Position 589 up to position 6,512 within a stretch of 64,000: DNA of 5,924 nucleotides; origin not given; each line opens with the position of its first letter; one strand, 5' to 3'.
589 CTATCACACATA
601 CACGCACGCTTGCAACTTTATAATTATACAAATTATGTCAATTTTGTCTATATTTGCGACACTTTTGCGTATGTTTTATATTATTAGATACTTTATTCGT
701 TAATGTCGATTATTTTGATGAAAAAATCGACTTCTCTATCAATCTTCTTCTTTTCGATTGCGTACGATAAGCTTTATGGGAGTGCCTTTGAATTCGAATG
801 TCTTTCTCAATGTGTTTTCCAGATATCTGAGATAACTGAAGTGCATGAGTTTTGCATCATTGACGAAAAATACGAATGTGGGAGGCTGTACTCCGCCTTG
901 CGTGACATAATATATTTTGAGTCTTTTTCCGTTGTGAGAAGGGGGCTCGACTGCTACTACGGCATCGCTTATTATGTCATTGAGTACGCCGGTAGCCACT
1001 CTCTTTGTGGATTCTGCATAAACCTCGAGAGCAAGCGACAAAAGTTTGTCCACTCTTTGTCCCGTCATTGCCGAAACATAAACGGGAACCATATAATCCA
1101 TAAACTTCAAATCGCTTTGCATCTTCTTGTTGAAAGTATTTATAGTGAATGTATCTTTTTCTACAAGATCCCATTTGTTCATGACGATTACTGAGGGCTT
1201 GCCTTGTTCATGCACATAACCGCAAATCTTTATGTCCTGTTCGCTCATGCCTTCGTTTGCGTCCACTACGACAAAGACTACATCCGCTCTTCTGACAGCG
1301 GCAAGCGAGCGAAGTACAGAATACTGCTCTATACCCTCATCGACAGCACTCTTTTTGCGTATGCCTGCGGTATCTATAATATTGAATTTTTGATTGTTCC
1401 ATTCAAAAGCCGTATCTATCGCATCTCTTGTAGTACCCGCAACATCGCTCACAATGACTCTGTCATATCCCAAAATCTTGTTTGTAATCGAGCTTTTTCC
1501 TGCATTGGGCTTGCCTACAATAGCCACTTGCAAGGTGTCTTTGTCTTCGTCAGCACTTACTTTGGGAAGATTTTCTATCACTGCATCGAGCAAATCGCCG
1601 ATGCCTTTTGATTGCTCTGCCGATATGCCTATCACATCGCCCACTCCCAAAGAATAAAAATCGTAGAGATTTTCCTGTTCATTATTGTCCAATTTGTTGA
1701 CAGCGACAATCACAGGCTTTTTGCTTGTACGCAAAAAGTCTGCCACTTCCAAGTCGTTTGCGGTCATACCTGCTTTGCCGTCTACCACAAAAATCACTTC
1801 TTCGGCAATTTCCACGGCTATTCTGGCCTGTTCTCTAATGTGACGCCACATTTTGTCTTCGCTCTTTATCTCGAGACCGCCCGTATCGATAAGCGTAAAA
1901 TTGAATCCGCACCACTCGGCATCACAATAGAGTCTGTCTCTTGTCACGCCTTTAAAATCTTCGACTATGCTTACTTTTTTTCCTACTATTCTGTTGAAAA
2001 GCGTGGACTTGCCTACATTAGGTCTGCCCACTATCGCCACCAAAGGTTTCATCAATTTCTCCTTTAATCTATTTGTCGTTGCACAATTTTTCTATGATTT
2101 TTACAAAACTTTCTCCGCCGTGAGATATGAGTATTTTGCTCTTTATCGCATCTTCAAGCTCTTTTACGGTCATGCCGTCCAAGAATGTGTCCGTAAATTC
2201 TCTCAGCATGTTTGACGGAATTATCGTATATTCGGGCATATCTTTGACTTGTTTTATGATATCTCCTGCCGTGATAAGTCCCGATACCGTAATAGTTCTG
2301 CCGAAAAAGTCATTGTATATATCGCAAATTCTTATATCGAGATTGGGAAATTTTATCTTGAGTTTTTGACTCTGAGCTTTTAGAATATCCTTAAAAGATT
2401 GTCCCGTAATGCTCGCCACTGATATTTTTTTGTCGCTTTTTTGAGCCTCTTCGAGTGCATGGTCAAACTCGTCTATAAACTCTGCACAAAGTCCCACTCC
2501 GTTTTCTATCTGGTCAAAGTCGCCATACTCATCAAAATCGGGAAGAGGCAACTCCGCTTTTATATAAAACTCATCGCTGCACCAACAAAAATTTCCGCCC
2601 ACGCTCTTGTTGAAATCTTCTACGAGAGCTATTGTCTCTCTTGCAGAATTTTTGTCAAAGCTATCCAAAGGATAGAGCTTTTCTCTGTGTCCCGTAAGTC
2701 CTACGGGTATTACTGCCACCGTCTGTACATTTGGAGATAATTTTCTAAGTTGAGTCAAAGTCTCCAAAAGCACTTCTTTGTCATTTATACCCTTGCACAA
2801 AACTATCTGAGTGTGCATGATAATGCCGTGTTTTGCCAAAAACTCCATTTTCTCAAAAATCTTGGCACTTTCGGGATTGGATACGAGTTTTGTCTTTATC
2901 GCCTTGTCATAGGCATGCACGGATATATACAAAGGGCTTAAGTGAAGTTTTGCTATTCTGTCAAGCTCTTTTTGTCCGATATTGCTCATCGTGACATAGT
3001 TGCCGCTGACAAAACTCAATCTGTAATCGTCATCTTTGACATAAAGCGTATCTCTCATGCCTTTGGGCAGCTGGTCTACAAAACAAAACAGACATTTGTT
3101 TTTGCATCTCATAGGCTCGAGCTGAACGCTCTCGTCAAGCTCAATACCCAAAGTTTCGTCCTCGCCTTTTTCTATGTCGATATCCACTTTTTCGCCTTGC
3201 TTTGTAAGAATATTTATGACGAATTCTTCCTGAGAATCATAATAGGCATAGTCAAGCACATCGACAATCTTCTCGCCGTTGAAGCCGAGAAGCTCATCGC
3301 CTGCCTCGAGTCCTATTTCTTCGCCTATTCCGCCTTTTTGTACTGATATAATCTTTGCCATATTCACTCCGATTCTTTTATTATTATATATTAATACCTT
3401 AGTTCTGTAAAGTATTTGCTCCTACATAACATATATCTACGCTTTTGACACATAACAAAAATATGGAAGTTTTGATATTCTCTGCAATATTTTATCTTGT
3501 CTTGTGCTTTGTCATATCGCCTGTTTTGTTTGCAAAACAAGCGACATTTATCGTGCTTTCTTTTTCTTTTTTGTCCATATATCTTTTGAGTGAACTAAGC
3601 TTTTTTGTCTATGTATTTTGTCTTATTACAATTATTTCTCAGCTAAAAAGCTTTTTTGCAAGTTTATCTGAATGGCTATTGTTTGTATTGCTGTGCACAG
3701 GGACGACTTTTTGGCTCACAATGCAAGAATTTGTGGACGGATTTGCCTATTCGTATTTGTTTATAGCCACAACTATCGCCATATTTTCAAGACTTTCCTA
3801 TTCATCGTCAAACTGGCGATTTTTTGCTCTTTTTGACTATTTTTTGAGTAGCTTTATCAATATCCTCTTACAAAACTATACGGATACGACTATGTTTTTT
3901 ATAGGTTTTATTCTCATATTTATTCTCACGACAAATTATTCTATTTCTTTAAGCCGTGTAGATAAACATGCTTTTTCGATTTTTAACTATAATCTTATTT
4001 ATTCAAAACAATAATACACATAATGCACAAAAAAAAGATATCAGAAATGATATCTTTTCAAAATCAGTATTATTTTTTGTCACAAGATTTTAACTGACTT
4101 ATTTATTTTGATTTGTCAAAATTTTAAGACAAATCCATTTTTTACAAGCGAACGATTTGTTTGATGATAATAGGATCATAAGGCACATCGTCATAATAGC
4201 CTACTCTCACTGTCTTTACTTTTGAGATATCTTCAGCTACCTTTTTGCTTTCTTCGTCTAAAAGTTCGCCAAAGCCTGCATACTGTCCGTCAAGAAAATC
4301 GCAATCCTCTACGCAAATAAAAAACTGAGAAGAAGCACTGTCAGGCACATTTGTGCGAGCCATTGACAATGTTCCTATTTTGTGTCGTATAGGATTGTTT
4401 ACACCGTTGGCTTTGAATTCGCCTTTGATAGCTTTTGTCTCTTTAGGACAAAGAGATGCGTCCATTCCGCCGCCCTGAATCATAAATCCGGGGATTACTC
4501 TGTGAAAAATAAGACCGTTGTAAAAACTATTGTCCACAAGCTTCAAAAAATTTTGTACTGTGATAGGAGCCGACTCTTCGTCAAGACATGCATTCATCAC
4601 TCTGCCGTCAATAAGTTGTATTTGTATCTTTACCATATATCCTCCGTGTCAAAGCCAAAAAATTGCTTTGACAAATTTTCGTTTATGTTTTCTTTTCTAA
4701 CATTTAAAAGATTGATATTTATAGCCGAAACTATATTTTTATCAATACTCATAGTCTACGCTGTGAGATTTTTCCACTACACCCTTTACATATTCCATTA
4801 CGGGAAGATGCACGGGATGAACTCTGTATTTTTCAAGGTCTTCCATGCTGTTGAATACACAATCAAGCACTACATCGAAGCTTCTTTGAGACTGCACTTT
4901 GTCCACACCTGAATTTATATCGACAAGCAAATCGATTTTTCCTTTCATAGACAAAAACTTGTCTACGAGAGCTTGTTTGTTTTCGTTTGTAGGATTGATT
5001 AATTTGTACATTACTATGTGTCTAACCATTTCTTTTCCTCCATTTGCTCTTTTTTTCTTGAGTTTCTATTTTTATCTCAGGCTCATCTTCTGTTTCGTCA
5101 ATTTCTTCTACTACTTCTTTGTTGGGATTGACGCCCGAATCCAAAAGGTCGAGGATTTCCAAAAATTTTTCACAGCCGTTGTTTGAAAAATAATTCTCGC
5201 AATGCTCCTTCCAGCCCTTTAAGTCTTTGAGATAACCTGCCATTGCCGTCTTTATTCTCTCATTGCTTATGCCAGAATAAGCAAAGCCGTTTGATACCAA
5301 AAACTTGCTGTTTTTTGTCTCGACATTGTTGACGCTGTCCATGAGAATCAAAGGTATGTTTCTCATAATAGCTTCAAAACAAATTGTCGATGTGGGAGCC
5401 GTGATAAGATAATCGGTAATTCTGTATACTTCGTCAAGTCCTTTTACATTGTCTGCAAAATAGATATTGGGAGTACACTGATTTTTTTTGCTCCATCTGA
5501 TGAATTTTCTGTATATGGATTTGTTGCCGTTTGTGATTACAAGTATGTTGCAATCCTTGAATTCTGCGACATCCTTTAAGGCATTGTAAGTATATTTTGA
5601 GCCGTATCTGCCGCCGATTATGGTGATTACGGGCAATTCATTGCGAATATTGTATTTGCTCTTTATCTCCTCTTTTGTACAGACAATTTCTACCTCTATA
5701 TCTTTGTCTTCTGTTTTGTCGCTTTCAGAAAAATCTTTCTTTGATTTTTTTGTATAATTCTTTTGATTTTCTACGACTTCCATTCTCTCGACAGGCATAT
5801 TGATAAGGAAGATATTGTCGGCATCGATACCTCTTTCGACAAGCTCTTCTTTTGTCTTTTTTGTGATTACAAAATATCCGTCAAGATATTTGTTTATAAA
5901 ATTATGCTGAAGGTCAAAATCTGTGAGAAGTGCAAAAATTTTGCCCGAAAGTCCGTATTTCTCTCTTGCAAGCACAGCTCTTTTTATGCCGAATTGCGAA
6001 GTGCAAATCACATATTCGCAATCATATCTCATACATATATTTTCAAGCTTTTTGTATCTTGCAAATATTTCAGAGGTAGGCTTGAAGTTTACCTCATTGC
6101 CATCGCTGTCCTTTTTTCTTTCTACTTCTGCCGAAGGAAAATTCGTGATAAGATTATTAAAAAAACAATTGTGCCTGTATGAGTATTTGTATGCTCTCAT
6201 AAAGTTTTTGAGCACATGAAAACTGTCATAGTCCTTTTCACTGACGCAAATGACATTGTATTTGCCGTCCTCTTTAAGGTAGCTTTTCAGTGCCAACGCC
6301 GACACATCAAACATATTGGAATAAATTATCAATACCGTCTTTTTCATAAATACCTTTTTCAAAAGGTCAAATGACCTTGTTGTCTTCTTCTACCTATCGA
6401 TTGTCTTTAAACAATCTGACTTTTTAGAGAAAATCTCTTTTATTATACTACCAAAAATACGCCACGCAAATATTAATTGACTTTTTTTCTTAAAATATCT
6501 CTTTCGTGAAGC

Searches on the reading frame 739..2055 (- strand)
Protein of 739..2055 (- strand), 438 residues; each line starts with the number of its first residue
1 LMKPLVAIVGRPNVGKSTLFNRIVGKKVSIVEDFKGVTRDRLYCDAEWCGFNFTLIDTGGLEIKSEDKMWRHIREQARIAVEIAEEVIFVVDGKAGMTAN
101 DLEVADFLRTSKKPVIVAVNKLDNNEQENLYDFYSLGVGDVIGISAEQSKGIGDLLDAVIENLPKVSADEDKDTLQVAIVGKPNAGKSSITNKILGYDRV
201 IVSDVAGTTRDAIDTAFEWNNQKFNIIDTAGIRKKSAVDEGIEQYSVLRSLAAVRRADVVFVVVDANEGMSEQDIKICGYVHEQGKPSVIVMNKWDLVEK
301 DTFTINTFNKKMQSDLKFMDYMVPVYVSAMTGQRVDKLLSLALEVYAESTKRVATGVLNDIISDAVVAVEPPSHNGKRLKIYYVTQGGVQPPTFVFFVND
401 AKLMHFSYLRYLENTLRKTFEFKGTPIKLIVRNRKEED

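Call 14: search_protein_families(library=pfam, proteins=[window:739-2055:-], max_evalue=0.00001)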
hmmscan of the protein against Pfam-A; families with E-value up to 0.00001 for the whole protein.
window:739-2055:- (438 aa): 10 families
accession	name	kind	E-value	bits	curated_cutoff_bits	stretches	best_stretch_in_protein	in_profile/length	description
PF01926.29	MMR_HSR1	-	1e-58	196.8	21.9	2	176-294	1-113/113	50S ribosome-binding GTPase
PF14714.11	KH_dom-like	-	6.9e-35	119.6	27.3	1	352-432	1-81/81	KH-domain-like of EngA bacterial GTPase enzymes, C-terminal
PF02421.24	FeoB_N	-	1.9e-31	109.1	27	2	176-339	2-153/156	Ferrous iron transport protein B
PF00009.33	GTP_EFTU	-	5.7e-27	95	26.5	2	174-344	3-184/188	Elongation factor Tu GTP binding domain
PF04548.22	AIG1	-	5e-16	59.1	27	2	176-280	2-106/212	AIG1 family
PF00350.29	Dynamin_N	-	1.3e-14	55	27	0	217-294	96-167/168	Dynamin family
PF03193.22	RsgA_GTPase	-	7.6e-11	42.6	30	0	113-234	54-170/174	RsgA GTPase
PF16897.10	MMR_HSR1_Xtn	-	2.2e-06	28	35.2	0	113-163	56-104/106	C-terminal region of MMR_HSR1 domain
PF08477.19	Roc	-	4.5e-06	27.3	27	0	177-296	2-119/119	Ras of Complex, Roc, domain of DAPkinase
PF00071.28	Ras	-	5.6e-06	26.5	21.6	0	177-340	2-154/162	Ras family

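Call 74: find_encoding_contigs(protein=window:739-2055:-, flank=10000, max_places=2)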
Protein window:739-2055:- (438 aa): no gene with exactly this product is on record in the collection.

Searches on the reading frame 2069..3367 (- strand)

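Call 14: search_protein_families(library=pfam, proteins=[window:2069-3367:-], max_evalue=0.00001)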
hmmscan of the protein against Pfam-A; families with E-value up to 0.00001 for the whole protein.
window:2069-3367:- (432 aa): 3 families
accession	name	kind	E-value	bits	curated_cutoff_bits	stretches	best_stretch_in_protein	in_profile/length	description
PF04459.17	DUF512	-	2.1e-61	207.2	25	1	220-414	1-199/202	Protein of unknown function (DUF512)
PF19238.5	Radical_SAM_2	-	4.5e-61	205.4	26.7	1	67-217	1-151/151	Radical SAM-like domain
PF17820.7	PDZ_6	-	2.4e-07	30.8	27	1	6-43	2-39/54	PDZ domain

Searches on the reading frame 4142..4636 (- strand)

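Call 14: search_protein_families(library=pfam, proteins=[window:4142-4636:-], max_evalue=0.00001)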
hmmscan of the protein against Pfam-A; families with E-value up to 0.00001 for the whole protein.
window:4142-4636:- (164 aa): 1 family
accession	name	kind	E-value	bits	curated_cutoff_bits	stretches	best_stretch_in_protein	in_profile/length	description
PF00160.26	Pro_isomerase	-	6.6e-39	134.1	21.7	1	14-161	12-157/159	Cyclophilin type peptidyl-prolyl cis-trans isomerase/CLD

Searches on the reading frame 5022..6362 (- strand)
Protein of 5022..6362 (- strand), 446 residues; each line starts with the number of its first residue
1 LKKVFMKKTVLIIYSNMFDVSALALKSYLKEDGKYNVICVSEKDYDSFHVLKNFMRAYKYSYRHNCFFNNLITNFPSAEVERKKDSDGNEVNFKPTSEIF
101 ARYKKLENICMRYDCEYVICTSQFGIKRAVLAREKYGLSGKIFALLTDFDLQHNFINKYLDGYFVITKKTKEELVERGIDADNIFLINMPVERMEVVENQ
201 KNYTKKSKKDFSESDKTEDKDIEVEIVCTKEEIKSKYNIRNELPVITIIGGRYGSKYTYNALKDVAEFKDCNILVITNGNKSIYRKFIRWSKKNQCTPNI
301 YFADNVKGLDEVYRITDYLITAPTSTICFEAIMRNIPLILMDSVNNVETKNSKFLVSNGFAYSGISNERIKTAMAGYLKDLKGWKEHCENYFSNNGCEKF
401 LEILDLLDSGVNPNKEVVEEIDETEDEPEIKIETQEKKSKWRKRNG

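Call 14: search_protein_families(library=pfam, proteins=[window:5022-6362:-], max_evalue=0.00001)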
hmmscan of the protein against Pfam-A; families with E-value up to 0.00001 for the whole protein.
window:5022-6362:- (446 aa): 1 family
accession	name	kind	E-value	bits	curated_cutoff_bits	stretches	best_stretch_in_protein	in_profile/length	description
PF06925.17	MGDG_synth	-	2.2e-13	51.1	25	1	21-191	4-169/169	Monogalactosyldiacylglycerol (MGDG) synthase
